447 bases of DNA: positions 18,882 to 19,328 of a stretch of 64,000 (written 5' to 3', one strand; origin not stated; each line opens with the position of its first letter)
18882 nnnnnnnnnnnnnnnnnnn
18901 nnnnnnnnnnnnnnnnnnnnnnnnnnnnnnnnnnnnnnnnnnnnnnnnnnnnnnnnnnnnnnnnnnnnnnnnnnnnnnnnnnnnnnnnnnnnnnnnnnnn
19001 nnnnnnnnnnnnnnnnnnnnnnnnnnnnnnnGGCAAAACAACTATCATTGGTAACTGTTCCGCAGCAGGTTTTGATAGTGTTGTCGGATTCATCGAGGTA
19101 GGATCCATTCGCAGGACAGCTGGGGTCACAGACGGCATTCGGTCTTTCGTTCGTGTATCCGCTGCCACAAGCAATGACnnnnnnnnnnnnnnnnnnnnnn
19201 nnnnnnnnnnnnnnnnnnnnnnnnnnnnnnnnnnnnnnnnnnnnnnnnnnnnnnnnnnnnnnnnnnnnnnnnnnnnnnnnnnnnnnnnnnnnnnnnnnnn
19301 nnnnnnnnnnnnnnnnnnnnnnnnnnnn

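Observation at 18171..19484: Secreted Cys-rich 'CCGW/CCGY' repeat protein ending in a two-helix membrane hairpin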

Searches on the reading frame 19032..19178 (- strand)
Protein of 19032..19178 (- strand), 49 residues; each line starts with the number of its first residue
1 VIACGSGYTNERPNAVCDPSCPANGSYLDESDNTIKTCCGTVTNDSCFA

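Call 28: search_solved_structures(query=A2, max_evalue=10, show_alignments=2)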
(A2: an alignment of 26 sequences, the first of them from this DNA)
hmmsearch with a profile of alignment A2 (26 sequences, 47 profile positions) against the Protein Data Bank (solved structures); distinct sequences matched with E-value up to 10: 1.
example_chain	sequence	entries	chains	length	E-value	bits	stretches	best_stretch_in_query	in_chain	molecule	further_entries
9ht6_A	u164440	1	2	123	1.7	12.2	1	30-39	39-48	CD82 antigen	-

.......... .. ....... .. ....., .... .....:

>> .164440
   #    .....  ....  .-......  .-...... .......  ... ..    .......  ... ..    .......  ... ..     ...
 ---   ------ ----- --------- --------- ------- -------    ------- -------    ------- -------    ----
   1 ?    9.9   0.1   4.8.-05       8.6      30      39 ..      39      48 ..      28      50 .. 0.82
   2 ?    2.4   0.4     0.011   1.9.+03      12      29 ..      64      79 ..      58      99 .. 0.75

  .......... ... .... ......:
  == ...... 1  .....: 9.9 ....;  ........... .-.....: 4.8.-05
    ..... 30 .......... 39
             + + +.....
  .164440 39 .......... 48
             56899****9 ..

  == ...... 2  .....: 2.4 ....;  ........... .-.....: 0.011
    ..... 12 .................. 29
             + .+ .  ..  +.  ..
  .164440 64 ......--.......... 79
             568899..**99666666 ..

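Call 36: search_protein_representatives(alignment_id=A2)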
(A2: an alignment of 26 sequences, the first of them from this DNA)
Query: 26 sequences, 47 profile positions. Proteins with E-value up to 0.001 (for the whole library): 19; up to 1e-10: 6; up to 1e-30: 1. The best 19 are listed.
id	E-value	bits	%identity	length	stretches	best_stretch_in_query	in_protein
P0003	7.1e-40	151.1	-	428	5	2-47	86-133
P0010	7.8e-30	118.9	-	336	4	2-46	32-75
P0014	1.4e-27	111.7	-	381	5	2-46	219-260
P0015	4.0e-19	84.6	-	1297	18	5-23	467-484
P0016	4.5e-17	78.1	-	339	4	1-47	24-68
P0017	2.1e-12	63.1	-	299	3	1-41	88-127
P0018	7.5e-10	55.0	-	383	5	2-47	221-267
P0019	4.4e-07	46.1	-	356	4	2-46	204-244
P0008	6.6e-07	45.5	-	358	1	1-47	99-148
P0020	7.4e-07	45.4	-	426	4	1-47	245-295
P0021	2.8e-06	43.5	-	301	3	2-46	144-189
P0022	7.5e-06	42.2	-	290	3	1-46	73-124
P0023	1.3e-05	41.3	-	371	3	3-45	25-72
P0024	2.2e-05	40.6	-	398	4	2-46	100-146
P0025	4.0e-05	39.8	-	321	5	8-23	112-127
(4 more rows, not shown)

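Call 37: predict_structure(alignment_id=A2)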
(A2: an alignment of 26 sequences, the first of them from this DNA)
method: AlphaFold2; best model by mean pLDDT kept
length: 49 residues; sequences in the alignment: 26
mean_pLDDT: 86.3   pTM: 0.59
mean pLDDT of the five models: 86.3, 85.9, 85.2, 84.0, 79.3
residues with pLDDT >= 90: 9; 70-90: 39; 50-70: 1; < 50: 0
segments of 3 or more residues with pLDDT < 50: none
pLDDT, mean of each block of 10 residues (from residue 1): 86 84 83 90 89
secondary structure, 60 per line:
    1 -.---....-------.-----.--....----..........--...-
elements in order: E6-9 E26-29 E34-43 E46-48

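Call 77: find_homologous_proteins(query=A2, max_evalue=0.01)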
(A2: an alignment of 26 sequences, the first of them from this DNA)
Query A2 (26 sequences): 12 candidates shared short words with the query, none scored E <= 0.01.

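Call 79: find_related_loci(query=A5, collection=metagenome_contigs, flank=10000)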
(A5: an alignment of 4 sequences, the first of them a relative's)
Query A5 (398 aa) in metagenome_contigs; peptide patterns used: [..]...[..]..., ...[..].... (x = any residue, [..] = any of these).
600 stretches matched a pattern (row limit reached: there are more); 73 encode a relative of the query (tblastn E <= 1e-3); 73 distinct loci.
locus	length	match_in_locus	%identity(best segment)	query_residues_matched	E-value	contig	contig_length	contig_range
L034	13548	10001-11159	52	228-398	1e-46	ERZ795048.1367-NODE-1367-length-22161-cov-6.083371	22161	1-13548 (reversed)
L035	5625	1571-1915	68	285-398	6e-45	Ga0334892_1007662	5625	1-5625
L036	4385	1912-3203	56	167-398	5e-42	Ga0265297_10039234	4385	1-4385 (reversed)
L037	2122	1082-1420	61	285-397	8e-42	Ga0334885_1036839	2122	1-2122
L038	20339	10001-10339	62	285-397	3e-41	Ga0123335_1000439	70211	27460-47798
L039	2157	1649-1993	60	285-398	5e-40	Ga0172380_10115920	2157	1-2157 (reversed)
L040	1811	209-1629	58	35-398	2e-39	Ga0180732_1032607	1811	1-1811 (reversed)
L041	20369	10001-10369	54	279-398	3e-38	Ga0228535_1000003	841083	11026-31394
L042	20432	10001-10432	50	274-397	5e-38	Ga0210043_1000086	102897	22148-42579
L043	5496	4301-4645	56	285-397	7e-38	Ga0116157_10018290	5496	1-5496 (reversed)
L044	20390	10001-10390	51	277-398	1e-35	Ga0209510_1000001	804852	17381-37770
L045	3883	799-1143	57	285-397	2e-35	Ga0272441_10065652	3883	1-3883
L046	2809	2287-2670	51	279-397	2e-35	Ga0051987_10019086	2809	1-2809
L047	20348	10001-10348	54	285-398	3e-35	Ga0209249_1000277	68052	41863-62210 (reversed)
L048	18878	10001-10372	52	283-397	1e-34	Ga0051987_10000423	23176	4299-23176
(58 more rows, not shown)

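Call 82: search_protein_families(library=pfam, proteins=[L041:592-2019:-, L041:2861-3847:+, L041:3869-5845:-, L041:5885-7705:+, L041:7709-9430:-, L041:9500-10372:+, L041:10335-11267:+, L041:11295-14192:+, L041:15083-16711:+, L041:16719-19460:-], max_evalue=0.01)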
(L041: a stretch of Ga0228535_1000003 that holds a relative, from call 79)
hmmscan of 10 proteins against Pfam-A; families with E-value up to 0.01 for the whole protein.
L041:592-2019:- (475 aa): 8 families
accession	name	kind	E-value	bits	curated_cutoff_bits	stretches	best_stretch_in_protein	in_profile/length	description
PF13481.12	AAA_25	-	4.7e-15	56.2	27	1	76-246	13-194/195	AAA domain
PF18073.7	Zn_ribbon_LapB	-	7.4e-12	45.2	25.7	1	8-35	1-28/28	Rubredoxin metal binding domain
PF06745.19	ATPase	-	3.1e-11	43.5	26.6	1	79-278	2-200/231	KaiC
PF13541.12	ChlI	-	3.7e-08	33.7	27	1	359-449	27-116/121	Subunit ChlI of Mg-chelatase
PF13401.12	AAA_22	-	6.4e-05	23.7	27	1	98-240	7-122/130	AAA domain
PF20720.3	nSTAND3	-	0.0011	19.1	27.2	1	98-155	19-75/155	Novel STAND NTPase 3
PF05729.18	NACHT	-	0.0015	18.9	26.7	1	98-206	2-96/167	NACHT domain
PF13191.12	AAA_16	-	0.0027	18.7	32.6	1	93-121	24-49/167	AAA ATPase domain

L041:2861-3847:+ (328 aa): 1 family
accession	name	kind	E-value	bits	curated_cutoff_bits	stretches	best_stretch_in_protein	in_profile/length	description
PF01933.23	CofD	-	4.1e-74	249.8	30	1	4-294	1-289/290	2-phospho-L-lactate transferase CofD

L041:3869-5845:- (658 aa): 2 families
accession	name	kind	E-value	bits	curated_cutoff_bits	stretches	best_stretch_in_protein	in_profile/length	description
PF13416.11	SBP_bac_8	-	8.5e-35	121.3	27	1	281-571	2-260/279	Bacterial extracellular solute-binding protein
PF01547.30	SBP_bac_1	-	2.6e-30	106.9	26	1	274-557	6-304/307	Bacterial extracellular solute-binding protein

L041:5885-7705:+ (606 aa): 2 families
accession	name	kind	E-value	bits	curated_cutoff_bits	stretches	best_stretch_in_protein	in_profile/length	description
PF04294.18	VanW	-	8.2e-40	135.7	27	1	388-518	1-127/130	VanW like protein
PF12229.13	PG_binding_4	-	1.6e-13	51.3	22.1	2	232-334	6-108/117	Putative peptidoglycan binding domain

L041:7709-9430:- (573 aa): 2 families
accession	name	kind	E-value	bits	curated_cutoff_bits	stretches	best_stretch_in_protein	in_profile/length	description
PF08486.15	SpoIID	-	1.5e-13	51.6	23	1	318-390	12-95/97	Stage II sporulation protein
PF11932.13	DUF3450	-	0.0041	16.9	32.6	1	31-100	23-92/241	Protein of unknown function (DUF3450)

L041:9500-10372:+ (290 aa): 1 family
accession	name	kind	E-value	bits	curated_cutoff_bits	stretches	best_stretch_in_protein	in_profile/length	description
PF18895.5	T4SS_pilin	-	1.4e-06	28.8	26.6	1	224-278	18-71/71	Type IV secretion system pilin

L041:10335-11267:+ (310 aa): 4 families
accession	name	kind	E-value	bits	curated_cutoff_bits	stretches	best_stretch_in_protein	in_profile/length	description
PF18895.5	T4SS_pilin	-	4.9e-08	33.4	26.6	1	238-300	10-71/71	Type IV secretion system pilin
PF06195.18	DUF996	-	0.00013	22.6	31.3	1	235-309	25-98/138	Protein of unknown function (DUF996)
PF04956.18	TrbC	-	0.003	18.2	27.9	1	235-299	40-97/98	TrbC/VIRB2 pilin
PF04246.17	RseC_MucC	-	0.0041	17.5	24.4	0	236-301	64-115/130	Positive regulator of sigma(E), RseC/MucC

L041:11295-14192:+ (965 aa): 0 families

L041:15083-16711:+ (542 aa): 0 families

L041:16719-19460:- (913 aa): 0 families

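Call 88: fold_search(model_id=the predicted structure, library=pdb)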
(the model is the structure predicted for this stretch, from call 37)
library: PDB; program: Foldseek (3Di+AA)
matches with E <= 10: 21; with E <= 0.001: 0
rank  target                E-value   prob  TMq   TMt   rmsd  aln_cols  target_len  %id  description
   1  8glv_Aa               3.1e+00  0.05  0.34  0.04  15.8        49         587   14  96-nm repeat unit of doublet microtubules from Chlamydomonas reinhardtii flagella (released 2023-05-31)
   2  8czz_M                3.8e+00  0.04  0.28  0.16   5.4        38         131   29  Cryo-EM structure of T/F100 SOSIP.664 HIV-1 Env trimer with LMHS mutations in complex with Temsavir, 8ANC195, and 10-1 (released 2023-05-31)
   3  1bui_C                4.7e+00  0.03  0.29  0.15  12.4        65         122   17  Structure of the ternary microplasmin-staphylokinase-microplasmin complex: a proteinase-cofactor-substrate complex in  (released 1999-09-02)
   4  3qjg_B                6.1e+00  0.02  0.27  0.09   2.5        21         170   24  Epidermin biosynthesis protein EpiD from Staphylococcus aureus (released 2011-02-09)
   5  2g81_I                6.5e+00  0.02  0.27  0.25   7.2        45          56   20  Crystal Structure of the Bowman-Birk Inhibitor from Vigna unguiculata Seeds in Complex with Beta-trypsin at 1.55 Angst (released 2007-01-02)
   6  9iav_B                6.5e+00  0.02  0.33  0.15  12.9        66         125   17  Non-immunogenic staphylokinase variant THR174 (released 2026-03-04)
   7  7ucg_H                6.5e+00  0.02  0.29  0.16   6.5        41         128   27  Structure of the DU422 SOSIP.664 trimer in complex with neutralizing antibody Fab fragments 10-1074 and BG24 (released 2022-08-17)
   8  4ywg_H                6.5e+00  0.02  0.28  0.09   8.8        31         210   10  Crystal structure of 830A in complex with V1V2 (released 2015-07-15)
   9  5m9z_MODEL_1_A        7.4e+00  0.03  0.33  0.29   8.4        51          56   16  Second zinc-binding domain from yeast Pcf11 (released 2017-08-02)
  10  8dqq_A                7.9e+00  0.04  0.31  0.04   5.8        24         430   25  Crystal structure of Arabidopsis thaliana COSY in complex with scopoletin (released 2023-01-11)
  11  2kgq_MODEL_1_A        7.9e+00  0.03  0.32  0.31   5.6        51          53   20  Refined solution structure of des-pyro Glu brazzein (released 2009-06-09)
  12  2ezv_A                7.9e+00  0.02  0.29  0.07  14.5        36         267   14  Crystal structure of tetrameric restriction endonuclease SfiI bound to cognate DNA. (released 2006-01-24)
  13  8iuf_S3               8.4e+00  0.06  0.35  0.09   5.4        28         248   21  Cryo-EM structure of Euglena gracilis super-complex I+III2+IV, composite (released 2024-02-28)
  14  9fn0_A                8.4e+00  0.04  0.30  0.04   7.6        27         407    7  Succinyl-CoA:(R)-benzylsuccinate CoA-transferase (BbsEF) (released 2025-12-17)
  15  6osw_MODEL_1_B        8.4e+00  0.03  0.28  0.44   5.6        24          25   17  An order-to-disorder structural switch activates the FoxM1 transcription factor (released 2019-05-29)
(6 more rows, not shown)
